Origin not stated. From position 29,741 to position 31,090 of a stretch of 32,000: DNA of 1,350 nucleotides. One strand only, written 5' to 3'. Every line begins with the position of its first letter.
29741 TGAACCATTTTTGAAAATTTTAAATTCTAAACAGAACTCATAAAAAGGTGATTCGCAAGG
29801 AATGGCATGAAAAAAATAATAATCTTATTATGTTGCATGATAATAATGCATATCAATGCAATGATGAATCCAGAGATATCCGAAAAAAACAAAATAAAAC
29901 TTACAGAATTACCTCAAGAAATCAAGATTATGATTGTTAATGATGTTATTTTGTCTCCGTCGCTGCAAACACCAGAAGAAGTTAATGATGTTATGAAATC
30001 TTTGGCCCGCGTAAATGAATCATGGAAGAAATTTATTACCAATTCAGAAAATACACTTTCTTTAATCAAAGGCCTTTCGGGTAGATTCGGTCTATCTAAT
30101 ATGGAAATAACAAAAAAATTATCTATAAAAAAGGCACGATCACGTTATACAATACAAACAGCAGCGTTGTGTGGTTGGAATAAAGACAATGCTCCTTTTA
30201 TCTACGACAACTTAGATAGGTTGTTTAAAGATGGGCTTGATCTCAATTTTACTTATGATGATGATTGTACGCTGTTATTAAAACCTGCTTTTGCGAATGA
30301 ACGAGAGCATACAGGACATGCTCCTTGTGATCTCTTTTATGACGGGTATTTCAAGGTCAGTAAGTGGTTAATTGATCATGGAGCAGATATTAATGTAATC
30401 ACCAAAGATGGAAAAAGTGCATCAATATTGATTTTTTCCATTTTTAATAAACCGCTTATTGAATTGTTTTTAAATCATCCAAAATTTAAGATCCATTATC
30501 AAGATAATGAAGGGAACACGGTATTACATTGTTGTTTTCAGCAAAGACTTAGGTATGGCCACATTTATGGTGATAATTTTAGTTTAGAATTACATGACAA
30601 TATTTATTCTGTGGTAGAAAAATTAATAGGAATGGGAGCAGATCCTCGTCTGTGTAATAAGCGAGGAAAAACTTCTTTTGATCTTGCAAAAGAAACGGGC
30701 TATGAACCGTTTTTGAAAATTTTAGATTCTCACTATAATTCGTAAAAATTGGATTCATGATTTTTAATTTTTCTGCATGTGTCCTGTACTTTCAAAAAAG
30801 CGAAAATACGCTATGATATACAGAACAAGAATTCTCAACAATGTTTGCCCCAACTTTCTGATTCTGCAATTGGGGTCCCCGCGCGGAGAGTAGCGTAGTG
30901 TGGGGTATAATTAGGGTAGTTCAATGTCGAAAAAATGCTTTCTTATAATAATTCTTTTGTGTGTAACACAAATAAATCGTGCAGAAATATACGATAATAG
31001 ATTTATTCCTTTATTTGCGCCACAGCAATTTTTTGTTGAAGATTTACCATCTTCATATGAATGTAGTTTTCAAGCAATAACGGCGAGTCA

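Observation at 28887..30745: Tandem paralogs combining a signal sequence, an F-box-like motif and ankyrin repeats (eukaryote-like effector candidates)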

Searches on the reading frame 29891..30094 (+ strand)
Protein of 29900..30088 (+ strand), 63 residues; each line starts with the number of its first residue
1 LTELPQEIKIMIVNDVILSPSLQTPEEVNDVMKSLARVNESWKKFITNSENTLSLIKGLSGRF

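Call 41: search_protein_families(library=pfam, proteins=[window:29900-30088:+], max_evalue=10)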
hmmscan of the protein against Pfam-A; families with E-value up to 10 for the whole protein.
seq(63 aa): 0 families

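Call 47: search_solved_structures(query=A5, max_evalue=10, show_alignments=5)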
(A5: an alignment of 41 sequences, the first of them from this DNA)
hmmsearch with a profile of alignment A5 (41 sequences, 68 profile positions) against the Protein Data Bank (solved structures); distinct sequences matched with E-value up to 10: 10.
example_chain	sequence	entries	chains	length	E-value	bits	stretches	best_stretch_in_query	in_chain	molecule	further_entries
8qae_A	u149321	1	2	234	0.019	17.9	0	23-41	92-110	sc-apCC-6-SLLA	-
2z6e_A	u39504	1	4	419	0.16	15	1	5-57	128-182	Disheveled-associated activator of morphogenesis 1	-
2j1d_G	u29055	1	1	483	0.2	14.7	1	5-57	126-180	DISHEVELED-ASSOCIATED ACTIVATOR OF MORPHOGENESIS 1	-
7bau_A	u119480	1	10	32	0.23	14.5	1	25-49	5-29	CC-Type2-(TgLaId)4-W19BrPhe.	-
3q9d_A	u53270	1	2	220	0.8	12.8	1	25-62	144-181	Protein CPn_0803/CP_1068/CPj0803/CpB0832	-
3a69_A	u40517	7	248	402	1.1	12.3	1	5-40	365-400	Flagellar hook protein flgE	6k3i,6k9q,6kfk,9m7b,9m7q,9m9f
6jzt_A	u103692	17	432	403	1.1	12.3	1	5-40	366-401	Flagellar hook protein FlgE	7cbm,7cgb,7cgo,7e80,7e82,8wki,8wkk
4fla_A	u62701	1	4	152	1.2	12.2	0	22-49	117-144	Regulation of nuclear pre-mRNA domain-containing protein 1B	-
4nad_B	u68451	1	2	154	1.2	12.2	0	22-49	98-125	Regulation of nuclear pre-mRNA domain-containing protein 1B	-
8qaf_A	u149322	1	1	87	2.5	11.2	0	18-53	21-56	sc-apCC-8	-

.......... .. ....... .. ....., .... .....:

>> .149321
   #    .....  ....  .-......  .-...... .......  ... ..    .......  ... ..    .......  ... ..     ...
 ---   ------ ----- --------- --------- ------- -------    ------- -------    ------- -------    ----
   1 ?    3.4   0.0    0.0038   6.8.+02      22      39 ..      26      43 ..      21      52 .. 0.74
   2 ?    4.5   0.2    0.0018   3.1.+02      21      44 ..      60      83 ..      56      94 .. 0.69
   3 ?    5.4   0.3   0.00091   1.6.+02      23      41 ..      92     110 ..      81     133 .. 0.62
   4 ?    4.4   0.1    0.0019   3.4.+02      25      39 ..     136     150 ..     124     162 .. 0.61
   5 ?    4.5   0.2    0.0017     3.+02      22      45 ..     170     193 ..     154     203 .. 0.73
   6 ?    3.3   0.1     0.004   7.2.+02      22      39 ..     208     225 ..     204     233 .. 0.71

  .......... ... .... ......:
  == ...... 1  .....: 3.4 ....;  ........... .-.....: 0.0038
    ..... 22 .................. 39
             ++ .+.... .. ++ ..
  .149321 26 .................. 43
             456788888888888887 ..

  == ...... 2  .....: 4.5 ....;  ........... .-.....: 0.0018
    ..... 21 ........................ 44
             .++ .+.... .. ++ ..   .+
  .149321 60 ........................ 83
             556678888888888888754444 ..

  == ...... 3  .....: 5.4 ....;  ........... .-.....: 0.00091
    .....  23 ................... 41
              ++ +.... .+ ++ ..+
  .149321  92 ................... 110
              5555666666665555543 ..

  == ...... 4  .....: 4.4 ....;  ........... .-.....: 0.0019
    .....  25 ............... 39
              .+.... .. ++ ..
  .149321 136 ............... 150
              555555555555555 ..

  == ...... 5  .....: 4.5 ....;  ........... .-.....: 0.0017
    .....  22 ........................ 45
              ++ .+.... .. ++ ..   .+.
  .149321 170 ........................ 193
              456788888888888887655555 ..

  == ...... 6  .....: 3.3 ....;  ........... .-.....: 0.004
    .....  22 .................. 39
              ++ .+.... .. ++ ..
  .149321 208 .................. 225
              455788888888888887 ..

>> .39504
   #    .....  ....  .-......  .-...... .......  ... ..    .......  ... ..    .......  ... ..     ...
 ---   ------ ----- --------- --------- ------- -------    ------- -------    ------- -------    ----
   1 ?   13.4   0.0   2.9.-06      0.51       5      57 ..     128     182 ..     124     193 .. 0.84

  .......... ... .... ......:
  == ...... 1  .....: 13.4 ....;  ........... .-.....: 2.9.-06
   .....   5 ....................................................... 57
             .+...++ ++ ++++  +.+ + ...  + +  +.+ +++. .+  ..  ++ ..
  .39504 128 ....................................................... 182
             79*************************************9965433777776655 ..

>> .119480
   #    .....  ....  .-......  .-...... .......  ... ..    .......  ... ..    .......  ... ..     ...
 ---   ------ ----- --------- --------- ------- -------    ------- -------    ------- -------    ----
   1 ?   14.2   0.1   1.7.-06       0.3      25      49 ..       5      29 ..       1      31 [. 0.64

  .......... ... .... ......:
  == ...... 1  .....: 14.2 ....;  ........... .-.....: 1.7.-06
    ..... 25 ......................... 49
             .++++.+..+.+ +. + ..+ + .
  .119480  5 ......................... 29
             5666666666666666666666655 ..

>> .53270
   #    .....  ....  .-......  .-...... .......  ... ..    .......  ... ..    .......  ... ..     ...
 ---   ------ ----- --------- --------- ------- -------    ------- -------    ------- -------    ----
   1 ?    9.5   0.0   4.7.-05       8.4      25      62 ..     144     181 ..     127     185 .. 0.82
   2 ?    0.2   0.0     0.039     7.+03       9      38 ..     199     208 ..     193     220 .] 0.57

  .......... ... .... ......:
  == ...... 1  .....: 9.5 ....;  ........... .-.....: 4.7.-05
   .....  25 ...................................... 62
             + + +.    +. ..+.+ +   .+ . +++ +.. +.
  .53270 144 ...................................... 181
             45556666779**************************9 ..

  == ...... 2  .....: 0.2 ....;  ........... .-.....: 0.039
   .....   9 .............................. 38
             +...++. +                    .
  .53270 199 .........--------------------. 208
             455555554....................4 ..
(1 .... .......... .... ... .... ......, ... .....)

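Call 51: find_homologous_proteins(query=A5, max_evalue=0.001)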
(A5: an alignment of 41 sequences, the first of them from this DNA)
Query A5 (41 sequences) (68 aa, profile of the alignment): 1 proteins with E <= 0.001 among 207 candidates.
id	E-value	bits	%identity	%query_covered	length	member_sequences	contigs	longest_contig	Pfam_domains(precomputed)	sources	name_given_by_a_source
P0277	3.9e-21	92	22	59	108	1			-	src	-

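Call 59: search_protein_families(library=pfam, alignment_id=A5, max_evalue=10)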
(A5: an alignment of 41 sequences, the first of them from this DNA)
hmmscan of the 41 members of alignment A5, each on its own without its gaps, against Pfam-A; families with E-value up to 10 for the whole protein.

A. member 1, seq(68 aa): 0 families

B. families by the number of members that match (of 41 scanned): 31 families (the first 25 are shown)
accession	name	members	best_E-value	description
PF00646.38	F-box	16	0.0003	F-box domain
PF12937.12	F-box-like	13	0.00032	F-box-like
PF23195.1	UBQLN1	4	0.0088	Ubiquilin-1-like domain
PF04357.19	TamB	3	0.0022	TamB, inner membrane protein subunit of TAM complex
PF20150.5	2EXR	3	0.029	2EXR family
PF05769.16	SIKE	2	0.014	SIKE family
PF09637.15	Med18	1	0.0028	Med18 protein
PF10017.15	Methyltransf_33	1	0.025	Histidine-specific methyltransferase, SAM-dependent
PF25472.1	DUF7902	1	0.031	Domain of unknown function (DUF7902)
PF21685.2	Fungal_virus_P2_N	1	0.035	Fungal virus Capsid protein, N-terminal domain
PF02520.22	ANIS5_cation-bd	1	0.048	SXP/RAL-2 family protein Ani s 5-like, metal-binding domain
PF07412.17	Geminin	1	0.048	Geminin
PF09372.15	PRANC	1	0.048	PRANC domain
PF17898.6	GerD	1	0.052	Spore germination GerD central core domain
PF20321.3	DUF6616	1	0.055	Family of unknown function (DUF6616)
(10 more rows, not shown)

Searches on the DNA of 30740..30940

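Call 65: search_rna_families(source=window, start=30740, end=30940, threshold=evalue, max_evalue=1)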
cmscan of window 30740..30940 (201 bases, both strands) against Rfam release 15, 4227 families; matches with E-value up to 1: 0.
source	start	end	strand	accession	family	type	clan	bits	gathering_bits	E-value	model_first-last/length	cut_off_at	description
